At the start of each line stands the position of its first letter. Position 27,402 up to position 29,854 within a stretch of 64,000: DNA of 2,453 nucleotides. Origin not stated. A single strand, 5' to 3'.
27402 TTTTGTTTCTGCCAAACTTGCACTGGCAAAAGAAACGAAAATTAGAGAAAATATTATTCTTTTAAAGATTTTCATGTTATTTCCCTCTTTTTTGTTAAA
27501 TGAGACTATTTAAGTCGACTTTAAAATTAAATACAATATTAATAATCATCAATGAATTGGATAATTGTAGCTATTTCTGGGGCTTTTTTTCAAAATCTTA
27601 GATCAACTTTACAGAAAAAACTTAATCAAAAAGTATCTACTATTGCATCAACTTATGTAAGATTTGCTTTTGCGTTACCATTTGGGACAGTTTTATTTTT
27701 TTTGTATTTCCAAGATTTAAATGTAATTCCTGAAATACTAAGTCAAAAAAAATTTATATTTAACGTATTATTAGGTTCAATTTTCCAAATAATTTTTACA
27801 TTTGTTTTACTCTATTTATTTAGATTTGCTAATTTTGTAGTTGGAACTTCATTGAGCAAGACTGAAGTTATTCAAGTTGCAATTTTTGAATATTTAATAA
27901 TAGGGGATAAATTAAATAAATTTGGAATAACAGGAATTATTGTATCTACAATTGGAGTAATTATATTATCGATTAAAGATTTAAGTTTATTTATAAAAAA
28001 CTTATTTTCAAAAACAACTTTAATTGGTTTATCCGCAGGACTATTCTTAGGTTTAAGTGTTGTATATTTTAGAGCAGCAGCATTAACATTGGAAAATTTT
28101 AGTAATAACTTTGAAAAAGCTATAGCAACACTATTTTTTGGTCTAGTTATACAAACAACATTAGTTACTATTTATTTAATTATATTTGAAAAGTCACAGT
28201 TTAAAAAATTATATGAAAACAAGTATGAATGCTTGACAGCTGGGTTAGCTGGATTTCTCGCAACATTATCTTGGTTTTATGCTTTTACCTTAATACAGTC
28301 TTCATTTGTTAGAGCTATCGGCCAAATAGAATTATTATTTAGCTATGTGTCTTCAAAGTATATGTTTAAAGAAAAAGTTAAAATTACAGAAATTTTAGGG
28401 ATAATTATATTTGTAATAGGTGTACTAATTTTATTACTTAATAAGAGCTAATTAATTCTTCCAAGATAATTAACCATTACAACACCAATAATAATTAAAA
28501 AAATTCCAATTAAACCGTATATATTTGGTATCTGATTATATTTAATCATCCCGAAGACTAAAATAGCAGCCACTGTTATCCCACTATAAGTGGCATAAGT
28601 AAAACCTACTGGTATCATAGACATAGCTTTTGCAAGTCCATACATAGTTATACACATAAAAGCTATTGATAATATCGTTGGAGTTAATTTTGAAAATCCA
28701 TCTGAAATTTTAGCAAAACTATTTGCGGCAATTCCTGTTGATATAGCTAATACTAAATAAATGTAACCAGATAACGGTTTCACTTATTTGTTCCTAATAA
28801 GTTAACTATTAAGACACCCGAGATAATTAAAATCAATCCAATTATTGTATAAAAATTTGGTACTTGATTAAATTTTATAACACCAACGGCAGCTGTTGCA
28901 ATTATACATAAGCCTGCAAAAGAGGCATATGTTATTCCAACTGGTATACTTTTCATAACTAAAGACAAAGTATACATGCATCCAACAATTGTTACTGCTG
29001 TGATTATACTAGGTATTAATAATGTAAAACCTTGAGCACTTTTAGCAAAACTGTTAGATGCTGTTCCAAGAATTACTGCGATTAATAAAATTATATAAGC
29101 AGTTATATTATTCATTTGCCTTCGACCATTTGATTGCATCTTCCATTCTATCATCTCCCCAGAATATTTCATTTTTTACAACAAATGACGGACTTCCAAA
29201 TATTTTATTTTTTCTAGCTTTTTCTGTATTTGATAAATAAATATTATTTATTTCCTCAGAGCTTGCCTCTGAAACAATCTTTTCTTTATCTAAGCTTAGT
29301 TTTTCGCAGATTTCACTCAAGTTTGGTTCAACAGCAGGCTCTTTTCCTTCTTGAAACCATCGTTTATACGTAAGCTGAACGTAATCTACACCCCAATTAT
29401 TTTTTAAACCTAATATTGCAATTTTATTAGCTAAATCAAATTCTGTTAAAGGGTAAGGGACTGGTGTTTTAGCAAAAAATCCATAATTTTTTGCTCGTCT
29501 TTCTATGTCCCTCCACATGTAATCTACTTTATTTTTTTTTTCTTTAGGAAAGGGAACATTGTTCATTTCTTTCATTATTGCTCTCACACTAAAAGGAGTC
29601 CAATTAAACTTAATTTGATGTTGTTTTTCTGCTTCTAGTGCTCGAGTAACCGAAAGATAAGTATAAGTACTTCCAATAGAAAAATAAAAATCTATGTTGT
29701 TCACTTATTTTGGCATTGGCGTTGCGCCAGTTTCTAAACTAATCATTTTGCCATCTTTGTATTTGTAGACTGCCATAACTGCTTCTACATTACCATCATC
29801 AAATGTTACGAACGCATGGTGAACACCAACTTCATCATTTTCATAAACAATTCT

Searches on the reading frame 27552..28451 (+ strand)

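Call 22: search_protein_families(library=pfam, proteins=[window:27552-28451:+], max_evalue=0.001)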
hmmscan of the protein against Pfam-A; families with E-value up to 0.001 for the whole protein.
window:27552-28451:+ (299 aa): 2 families
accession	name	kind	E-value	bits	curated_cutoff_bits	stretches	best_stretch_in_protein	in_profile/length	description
PF00892.27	EamA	-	2.3e-19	70.5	28.2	2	2-140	2-134/135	EamA-like transporter family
PF05653.20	Mg_trans_NIPA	-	0.00027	20.6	26.2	0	240-295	65-120/295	Magnesium transporter NIPA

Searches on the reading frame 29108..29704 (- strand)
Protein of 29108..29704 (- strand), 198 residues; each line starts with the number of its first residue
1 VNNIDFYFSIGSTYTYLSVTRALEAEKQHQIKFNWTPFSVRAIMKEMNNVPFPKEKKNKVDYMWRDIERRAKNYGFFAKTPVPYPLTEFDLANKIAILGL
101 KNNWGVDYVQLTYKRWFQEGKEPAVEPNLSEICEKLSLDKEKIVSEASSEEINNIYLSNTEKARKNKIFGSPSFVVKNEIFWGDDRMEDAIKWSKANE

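Call 83: search_protein_families(library=pfam, proteins=[window:29108-29704:-], max_evalue=0.00001)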
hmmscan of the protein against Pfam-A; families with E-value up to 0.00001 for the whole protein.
window:29108-29704:- (198 aa): 1 family
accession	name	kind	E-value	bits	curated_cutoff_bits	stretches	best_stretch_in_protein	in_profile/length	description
PF01323.26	DSBA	-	1.7e-26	93.6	25.6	1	4-188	2-184/191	DSBA-like thioredoxin domain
